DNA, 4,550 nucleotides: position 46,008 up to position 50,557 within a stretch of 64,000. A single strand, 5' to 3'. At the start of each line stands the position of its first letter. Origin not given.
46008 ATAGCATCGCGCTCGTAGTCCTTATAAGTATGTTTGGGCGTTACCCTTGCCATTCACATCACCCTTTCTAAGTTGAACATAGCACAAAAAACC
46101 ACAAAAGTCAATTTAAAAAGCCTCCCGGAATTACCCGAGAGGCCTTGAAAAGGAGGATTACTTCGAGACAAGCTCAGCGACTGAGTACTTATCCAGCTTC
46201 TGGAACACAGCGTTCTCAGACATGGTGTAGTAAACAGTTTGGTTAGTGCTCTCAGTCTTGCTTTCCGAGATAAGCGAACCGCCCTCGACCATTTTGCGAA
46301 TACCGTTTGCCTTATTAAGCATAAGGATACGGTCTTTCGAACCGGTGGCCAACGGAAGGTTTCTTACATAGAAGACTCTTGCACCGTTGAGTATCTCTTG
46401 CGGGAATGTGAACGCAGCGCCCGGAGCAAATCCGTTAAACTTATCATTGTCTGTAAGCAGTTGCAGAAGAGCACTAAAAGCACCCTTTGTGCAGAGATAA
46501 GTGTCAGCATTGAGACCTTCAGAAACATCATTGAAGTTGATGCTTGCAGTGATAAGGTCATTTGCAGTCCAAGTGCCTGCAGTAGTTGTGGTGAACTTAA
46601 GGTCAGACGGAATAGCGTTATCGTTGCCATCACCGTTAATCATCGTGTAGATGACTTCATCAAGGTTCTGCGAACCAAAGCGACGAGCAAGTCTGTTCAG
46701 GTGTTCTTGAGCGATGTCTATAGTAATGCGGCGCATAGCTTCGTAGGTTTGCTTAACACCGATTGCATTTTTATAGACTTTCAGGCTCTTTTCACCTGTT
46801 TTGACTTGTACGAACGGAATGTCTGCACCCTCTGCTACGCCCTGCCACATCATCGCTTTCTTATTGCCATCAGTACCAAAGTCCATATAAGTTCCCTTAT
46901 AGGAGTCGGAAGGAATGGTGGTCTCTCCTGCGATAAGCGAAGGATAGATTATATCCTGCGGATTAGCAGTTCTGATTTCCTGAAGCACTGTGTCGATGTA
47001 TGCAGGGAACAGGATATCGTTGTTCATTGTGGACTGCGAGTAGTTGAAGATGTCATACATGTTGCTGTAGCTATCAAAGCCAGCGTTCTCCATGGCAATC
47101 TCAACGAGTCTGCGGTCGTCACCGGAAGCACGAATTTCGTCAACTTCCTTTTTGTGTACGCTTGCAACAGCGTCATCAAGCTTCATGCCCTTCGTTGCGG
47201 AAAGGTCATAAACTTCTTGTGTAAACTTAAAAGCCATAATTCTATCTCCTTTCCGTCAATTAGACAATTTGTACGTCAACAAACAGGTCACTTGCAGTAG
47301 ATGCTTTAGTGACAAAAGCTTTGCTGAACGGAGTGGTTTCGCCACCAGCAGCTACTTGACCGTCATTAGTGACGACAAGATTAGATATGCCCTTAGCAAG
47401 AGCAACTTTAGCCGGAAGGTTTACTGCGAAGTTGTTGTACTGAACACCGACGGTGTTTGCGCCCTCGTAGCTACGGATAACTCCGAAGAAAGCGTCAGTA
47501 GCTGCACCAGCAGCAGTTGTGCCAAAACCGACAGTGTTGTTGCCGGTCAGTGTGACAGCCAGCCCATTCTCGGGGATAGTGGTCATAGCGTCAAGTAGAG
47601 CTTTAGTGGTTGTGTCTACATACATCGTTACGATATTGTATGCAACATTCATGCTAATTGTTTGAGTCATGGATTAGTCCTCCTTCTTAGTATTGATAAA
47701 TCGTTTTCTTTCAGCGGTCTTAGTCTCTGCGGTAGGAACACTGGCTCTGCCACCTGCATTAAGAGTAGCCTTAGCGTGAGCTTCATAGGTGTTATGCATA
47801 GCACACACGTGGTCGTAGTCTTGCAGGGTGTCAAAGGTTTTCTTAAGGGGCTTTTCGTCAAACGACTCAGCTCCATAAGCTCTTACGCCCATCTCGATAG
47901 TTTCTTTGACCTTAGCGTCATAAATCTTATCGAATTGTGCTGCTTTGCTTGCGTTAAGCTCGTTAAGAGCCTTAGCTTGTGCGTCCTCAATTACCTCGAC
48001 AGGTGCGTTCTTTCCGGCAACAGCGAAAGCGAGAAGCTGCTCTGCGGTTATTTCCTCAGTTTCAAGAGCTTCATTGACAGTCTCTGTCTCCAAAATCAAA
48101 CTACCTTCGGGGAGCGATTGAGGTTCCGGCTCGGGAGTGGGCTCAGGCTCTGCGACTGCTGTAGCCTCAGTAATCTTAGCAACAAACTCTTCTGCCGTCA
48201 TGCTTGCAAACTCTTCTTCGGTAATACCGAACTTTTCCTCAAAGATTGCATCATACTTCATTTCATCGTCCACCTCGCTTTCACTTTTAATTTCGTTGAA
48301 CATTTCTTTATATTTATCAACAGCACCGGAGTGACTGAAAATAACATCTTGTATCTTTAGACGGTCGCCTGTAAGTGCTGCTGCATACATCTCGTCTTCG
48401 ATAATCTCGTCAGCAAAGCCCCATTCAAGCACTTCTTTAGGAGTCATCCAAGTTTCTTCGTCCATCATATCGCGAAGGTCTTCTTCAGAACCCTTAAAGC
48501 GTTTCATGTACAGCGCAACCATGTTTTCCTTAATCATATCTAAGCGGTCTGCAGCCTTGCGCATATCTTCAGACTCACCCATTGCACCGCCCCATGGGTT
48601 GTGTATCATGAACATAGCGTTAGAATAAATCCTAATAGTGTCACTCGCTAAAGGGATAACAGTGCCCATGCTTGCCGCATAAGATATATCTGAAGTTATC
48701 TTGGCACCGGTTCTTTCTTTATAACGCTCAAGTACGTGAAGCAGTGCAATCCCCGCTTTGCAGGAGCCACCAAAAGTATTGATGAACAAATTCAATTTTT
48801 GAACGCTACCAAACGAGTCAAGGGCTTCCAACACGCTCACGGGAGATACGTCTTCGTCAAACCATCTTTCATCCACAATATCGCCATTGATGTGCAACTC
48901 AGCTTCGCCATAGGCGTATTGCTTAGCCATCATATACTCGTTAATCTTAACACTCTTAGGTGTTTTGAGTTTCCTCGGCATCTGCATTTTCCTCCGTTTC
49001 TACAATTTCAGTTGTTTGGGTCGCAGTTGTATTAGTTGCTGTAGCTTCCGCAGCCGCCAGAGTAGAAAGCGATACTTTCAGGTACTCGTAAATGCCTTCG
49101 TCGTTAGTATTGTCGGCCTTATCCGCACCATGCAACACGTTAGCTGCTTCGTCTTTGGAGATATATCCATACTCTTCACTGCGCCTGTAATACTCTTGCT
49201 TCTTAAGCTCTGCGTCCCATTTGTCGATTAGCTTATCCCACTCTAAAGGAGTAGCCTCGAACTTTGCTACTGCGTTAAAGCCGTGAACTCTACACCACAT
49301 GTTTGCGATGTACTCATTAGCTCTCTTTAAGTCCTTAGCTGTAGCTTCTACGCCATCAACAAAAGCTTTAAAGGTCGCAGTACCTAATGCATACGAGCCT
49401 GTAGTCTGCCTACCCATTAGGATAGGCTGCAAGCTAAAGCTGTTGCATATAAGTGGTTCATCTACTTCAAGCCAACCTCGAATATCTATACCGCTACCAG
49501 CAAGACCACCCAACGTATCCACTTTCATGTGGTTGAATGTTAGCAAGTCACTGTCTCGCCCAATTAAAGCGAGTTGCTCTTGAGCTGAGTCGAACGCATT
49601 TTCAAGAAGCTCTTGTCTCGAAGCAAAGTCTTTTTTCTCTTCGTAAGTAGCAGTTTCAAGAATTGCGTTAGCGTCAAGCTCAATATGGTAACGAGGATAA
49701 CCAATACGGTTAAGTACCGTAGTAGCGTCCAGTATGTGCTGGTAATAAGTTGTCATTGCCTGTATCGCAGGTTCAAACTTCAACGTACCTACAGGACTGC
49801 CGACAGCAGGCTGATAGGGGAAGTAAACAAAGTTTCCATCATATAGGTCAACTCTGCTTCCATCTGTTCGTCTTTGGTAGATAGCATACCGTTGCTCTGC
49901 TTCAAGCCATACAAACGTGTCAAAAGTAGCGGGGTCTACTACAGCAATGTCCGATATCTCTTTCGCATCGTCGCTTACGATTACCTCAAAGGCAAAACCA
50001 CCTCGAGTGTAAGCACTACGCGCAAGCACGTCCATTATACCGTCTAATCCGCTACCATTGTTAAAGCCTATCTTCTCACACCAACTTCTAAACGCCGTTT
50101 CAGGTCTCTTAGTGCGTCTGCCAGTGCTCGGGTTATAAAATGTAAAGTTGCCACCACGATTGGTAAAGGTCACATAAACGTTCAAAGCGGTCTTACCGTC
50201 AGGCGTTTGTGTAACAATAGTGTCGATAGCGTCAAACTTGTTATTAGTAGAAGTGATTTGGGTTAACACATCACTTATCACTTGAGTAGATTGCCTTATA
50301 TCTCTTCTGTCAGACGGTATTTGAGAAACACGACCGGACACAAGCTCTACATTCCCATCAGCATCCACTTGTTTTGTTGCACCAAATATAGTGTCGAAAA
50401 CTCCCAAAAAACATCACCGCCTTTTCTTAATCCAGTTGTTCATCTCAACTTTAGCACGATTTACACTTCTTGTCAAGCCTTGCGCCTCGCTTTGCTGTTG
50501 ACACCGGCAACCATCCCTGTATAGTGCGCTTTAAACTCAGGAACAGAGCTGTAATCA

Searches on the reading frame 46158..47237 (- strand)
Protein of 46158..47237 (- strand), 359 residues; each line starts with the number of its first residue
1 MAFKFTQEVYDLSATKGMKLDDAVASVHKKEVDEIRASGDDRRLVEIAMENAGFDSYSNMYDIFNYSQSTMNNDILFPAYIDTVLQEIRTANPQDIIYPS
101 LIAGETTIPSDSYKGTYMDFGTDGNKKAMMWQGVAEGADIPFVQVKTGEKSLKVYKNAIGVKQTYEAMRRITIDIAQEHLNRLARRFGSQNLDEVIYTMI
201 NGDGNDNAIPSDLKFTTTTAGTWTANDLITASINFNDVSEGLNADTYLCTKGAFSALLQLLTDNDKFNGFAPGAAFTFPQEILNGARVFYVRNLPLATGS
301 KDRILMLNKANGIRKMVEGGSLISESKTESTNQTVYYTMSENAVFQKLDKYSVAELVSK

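Call 66: search_protein_families(library=phrogs, proteins=[window:46158-47237:-], max_evalue=0.00001)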
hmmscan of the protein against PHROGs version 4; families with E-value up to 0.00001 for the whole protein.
window:46158-47237:- (359 aa): 3 families
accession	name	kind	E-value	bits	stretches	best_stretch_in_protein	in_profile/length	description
phrog_3922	-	head and packaging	1.5e-35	124.1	1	8-350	17-351/362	major head protein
phrog_1650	-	head and packaging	1.1e-08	35.7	1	126-259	68-202/300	major head protein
phrog_544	-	head and packaging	4.8e-06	27.2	1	134-228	63-157/282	major head protein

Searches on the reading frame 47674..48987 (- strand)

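Call 66: search_protein_families(library=phrogs, proteins=[window:47674-48987:-], max_evalue=0.00001)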
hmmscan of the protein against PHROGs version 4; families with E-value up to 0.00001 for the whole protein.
window:47674-48987:- (437 aa): 11 families
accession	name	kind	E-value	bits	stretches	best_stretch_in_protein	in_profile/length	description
phrog_94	-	head and packaging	2.7e-65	223.1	1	26-359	78-382/622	head maturation protease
phrog_133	-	head and packaging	1.9e-44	153.4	1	19-236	11-206/668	head maturation protease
phrog_2976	-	head and packaging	1.5e-40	141.1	1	25-339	17-319/394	head maturation protease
phrog_3348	-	unknown function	8.5e-39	134.9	1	45-210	52-213/386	-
phrog_1684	-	head and packaging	1.8e-34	120.5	1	23-233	38-246/284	head maturation protease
phrog_53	-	head and packaging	1.6e-23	84.7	1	26-423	74-483/583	head maturation protease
phrog_1827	-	other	5.3e-20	72.6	1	18-188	14-175/202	ATP-dependent protease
phrog_33547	-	unknown function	3.4e-10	40.4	1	47-194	15-157/357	-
phrog_20705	-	head and packaging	1.7e-07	30.9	1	61-200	209-350/690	virion structural protein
phrog_5410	-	other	2.5e-06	27.9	1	66-152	59-142/323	ATP-dependent protease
phrog_23753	-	head and packaging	5.8e-06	27.1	1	61-213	40-191/298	head maturation protease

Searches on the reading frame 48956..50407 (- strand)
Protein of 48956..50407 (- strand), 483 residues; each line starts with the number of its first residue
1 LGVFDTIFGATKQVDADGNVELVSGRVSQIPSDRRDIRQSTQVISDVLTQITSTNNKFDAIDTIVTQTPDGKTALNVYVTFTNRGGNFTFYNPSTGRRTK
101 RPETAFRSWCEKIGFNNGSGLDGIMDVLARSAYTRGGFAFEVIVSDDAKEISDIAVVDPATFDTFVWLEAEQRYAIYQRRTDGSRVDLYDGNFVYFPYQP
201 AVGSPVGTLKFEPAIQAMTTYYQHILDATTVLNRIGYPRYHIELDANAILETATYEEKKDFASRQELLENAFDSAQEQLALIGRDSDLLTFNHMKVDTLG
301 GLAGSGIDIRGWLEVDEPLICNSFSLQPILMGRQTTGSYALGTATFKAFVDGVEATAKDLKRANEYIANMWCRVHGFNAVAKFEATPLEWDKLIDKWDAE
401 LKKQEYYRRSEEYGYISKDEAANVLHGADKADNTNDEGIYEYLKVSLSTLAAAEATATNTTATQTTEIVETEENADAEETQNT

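Call 66: search_protein_families(library=phrogs, proteins=[window:48956-50407:-], max_evalue=0.00001)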
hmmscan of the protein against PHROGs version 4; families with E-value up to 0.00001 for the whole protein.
window:48956-50407:- (483 aa): 1 family
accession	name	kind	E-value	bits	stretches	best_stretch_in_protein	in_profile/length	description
phrog_3753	-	head and packaging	2e-30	107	1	40-462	38-457/503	portal protein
